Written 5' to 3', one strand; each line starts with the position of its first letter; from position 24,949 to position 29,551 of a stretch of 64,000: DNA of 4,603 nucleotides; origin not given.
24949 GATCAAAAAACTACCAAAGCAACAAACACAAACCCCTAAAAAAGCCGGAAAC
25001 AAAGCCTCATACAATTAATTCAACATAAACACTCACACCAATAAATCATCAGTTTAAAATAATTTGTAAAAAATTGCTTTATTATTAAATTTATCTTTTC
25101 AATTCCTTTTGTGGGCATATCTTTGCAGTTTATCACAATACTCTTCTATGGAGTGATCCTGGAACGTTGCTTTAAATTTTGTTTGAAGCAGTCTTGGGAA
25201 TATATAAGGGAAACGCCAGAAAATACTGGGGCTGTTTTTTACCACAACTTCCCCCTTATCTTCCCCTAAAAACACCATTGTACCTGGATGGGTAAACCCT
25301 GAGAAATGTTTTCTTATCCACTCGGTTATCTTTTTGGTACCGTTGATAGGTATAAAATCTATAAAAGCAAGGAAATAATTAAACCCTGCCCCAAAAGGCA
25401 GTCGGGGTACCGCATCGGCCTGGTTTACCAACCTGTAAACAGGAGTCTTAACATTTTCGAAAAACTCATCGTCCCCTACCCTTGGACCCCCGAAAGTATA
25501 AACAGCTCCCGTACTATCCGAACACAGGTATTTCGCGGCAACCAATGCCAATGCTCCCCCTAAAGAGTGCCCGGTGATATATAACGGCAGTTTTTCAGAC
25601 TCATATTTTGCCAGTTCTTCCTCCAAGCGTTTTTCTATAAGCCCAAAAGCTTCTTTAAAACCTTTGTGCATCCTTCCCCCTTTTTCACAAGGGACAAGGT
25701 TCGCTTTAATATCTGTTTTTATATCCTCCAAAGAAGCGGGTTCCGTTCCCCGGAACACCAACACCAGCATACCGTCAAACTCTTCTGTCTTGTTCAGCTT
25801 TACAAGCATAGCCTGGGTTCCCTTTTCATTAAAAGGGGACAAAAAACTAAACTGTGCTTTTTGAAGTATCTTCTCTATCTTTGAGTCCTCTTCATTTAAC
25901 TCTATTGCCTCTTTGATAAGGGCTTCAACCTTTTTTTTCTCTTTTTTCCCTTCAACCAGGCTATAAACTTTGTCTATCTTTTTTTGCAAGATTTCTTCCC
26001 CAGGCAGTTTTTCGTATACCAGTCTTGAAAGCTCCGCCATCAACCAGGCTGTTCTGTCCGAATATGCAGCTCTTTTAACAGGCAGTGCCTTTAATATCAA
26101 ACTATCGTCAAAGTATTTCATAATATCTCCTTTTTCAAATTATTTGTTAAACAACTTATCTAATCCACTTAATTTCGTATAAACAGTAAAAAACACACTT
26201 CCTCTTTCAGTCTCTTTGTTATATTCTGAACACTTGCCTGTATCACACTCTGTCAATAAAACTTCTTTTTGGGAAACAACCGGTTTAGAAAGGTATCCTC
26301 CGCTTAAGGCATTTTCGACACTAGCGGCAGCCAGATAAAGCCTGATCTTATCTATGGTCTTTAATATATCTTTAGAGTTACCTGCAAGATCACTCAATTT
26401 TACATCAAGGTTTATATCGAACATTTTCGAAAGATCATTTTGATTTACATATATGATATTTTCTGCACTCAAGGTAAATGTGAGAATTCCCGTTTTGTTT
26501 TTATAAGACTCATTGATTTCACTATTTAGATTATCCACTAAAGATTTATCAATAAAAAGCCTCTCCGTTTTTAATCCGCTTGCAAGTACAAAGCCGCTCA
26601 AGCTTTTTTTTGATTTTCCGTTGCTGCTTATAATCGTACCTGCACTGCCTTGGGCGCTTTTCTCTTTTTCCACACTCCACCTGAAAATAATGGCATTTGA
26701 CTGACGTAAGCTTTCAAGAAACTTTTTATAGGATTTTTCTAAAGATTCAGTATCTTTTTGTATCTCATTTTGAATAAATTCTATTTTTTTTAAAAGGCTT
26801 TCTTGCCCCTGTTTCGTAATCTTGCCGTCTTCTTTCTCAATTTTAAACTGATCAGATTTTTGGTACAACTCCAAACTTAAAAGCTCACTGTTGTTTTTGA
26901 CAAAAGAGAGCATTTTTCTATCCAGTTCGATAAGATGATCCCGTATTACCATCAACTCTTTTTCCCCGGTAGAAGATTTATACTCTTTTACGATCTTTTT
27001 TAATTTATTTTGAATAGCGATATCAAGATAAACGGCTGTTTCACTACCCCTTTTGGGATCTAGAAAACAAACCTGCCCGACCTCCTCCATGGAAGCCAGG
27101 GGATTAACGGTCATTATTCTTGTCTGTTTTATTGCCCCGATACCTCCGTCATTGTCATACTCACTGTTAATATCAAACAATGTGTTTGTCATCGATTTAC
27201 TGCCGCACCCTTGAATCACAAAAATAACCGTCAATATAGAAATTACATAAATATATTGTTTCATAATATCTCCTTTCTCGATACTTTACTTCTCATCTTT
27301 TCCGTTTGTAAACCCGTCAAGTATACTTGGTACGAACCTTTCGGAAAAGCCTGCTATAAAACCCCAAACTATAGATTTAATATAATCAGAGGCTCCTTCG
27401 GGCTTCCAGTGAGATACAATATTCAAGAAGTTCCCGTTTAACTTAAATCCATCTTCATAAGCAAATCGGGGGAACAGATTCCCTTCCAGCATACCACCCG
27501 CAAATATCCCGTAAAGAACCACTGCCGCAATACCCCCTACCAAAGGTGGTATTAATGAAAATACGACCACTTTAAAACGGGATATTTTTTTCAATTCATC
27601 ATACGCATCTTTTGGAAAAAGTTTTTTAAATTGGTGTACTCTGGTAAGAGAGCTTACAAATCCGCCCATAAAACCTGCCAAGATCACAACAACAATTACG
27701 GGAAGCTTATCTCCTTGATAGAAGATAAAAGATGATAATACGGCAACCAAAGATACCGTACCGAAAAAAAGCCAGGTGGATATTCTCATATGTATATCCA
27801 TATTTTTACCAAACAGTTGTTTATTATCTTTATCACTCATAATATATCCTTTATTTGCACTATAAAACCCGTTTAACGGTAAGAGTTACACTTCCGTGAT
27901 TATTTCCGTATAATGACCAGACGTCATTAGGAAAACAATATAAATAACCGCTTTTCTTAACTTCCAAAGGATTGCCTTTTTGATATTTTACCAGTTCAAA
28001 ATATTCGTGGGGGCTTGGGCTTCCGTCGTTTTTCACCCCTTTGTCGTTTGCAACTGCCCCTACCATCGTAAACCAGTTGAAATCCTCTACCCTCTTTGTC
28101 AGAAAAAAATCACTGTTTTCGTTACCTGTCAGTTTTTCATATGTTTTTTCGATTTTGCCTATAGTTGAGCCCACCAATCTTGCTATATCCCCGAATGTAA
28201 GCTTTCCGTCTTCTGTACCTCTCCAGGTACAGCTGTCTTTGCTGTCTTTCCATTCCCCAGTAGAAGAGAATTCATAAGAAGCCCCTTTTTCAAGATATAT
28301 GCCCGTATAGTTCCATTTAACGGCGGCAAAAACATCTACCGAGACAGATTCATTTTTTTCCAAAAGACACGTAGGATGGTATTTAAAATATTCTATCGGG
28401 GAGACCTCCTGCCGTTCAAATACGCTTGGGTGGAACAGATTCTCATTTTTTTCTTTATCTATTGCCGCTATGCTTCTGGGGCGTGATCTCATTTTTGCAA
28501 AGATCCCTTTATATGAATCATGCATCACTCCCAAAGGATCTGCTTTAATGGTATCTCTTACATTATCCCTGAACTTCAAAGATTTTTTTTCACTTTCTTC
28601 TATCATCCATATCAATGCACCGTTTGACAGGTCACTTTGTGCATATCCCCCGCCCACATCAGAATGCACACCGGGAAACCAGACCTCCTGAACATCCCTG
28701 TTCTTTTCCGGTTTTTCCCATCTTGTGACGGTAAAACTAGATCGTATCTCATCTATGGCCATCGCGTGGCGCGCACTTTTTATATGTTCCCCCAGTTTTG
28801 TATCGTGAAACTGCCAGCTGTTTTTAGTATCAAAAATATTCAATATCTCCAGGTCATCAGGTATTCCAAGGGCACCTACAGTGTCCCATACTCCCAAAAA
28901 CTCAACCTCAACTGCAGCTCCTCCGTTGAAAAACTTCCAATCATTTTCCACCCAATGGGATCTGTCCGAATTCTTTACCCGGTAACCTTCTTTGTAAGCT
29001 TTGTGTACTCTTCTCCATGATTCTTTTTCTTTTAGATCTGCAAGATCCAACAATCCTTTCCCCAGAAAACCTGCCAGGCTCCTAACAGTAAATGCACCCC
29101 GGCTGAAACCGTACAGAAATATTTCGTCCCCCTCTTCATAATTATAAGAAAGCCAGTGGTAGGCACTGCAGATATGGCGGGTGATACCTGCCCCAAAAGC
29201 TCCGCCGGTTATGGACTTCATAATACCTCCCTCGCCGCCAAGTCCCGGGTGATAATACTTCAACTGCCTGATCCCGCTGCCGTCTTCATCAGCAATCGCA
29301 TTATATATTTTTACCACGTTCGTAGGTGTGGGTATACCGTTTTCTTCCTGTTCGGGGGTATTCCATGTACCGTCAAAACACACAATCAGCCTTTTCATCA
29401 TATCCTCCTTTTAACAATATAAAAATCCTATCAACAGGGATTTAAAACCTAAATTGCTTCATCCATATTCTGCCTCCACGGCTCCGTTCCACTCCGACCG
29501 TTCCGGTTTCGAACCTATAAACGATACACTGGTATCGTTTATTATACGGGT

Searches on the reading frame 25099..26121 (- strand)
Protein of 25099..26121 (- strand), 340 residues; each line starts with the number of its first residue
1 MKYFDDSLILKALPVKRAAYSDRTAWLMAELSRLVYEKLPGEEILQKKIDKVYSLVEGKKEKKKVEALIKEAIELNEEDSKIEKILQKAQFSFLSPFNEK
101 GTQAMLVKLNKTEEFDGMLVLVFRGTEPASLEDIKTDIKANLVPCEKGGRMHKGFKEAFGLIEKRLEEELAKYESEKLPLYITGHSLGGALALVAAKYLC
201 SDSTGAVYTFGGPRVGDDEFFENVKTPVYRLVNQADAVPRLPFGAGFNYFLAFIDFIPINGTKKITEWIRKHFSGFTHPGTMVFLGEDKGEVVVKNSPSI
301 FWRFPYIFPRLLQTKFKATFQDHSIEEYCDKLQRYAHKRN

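Call 4: search_protein_families(library=pfam, proteins=[window:25099-26121:-], max_evalue=0.01)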
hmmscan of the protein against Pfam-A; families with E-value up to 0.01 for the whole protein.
window:25099-26121:- (340 aa): 3 families
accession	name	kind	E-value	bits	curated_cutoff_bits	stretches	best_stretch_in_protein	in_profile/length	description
PF01764.32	Lipase_3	-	5.8e-28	98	22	1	120-243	1-137/140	Lipase (class 3)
PF11187.14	Mbeg1-like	-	0.0039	17.1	21.1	0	103-213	28-122/224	Mbeg1-like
PF00975.26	Thioesterase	-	0.0086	16.8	26.4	0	168-199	57-87/226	Thioesterase domain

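Call 9: search_protein_families(library=ncbifam, proteins=[window:25099-26121:-], max_evalue=0.001)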
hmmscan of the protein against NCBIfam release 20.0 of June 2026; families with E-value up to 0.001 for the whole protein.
window:25099-26121:- (340 aa): 2 families
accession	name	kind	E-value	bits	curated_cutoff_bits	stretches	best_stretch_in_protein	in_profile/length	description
NF047388.1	SA1320_fam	subfamily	4.1e-05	22.2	230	1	119-196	3-69/644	SA1320 family protein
NF041407.1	XopAP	subfamily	0.00092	18.6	400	0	169-219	157-214/318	XopAP family type III secretion system effector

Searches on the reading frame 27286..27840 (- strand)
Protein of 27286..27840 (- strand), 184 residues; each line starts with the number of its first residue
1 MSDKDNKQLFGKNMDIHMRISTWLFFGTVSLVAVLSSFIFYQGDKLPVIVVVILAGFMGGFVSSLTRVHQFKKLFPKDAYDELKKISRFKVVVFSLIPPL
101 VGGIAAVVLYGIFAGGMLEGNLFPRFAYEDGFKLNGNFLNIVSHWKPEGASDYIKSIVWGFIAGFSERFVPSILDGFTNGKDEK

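Call 4: search_protein_families(library=pfam, proteins=[window:27286-27840:-], max_evalue=0.01)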
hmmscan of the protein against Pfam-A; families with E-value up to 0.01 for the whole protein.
window:27286-27840:- (184 aa): 1 family
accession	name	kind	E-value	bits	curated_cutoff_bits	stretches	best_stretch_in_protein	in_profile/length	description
PF07264.17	EI24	-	0.0021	18.6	32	1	25-118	60-150/199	Sulfate transporter CysZ/Etoposide-induced protein 2.4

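Call 9: search_protein_families(library=ncbifam, proteins=[window:27286-27840:-], max_evalue=0.001)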
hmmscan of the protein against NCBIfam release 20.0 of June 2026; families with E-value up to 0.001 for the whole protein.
window:27286-27840:- (184 aa): 0 families

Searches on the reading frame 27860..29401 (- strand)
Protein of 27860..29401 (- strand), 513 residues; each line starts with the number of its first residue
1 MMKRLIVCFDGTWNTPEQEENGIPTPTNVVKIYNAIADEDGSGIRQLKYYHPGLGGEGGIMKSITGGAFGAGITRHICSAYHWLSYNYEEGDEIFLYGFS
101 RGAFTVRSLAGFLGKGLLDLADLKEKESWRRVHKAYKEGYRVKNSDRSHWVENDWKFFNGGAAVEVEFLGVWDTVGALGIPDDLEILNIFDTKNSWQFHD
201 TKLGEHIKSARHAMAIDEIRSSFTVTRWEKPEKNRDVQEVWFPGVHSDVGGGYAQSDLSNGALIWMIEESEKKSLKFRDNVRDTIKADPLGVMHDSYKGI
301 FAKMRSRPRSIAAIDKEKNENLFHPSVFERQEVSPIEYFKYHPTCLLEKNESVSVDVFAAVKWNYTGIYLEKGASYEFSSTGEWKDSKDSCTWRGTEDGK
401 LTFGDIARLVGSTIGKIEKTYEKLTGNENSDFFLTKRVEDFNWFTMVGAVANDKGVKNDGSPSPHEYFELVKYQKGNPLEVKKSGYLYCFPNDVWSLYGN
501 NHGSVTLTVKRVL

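Call 4: search_protein_families(library=pfam, proteins=[window:27860-29401:-], max_evalue=0.01)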
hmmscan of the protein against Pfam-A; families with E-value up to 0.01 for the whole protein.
window:27860-29401:- (513 aa): 1 family
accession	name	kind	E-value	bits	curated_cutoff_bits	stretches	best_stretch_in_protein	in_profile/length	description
PF09994.14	T6SS_Tle1-like_cat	-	2.7e-79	266.9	27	1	3-269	1-287/287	T6SS, Phospholipase effector Tle1-like, catalytic domain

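Call 9: search_protein_families(library=ncbifam, proteins=[window:27860-29401:-], max_evalue=0.001)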
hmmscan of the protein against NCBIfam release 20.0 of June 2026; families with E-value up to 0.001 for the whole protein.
window:27860-29401:- (513 aa): 0 families
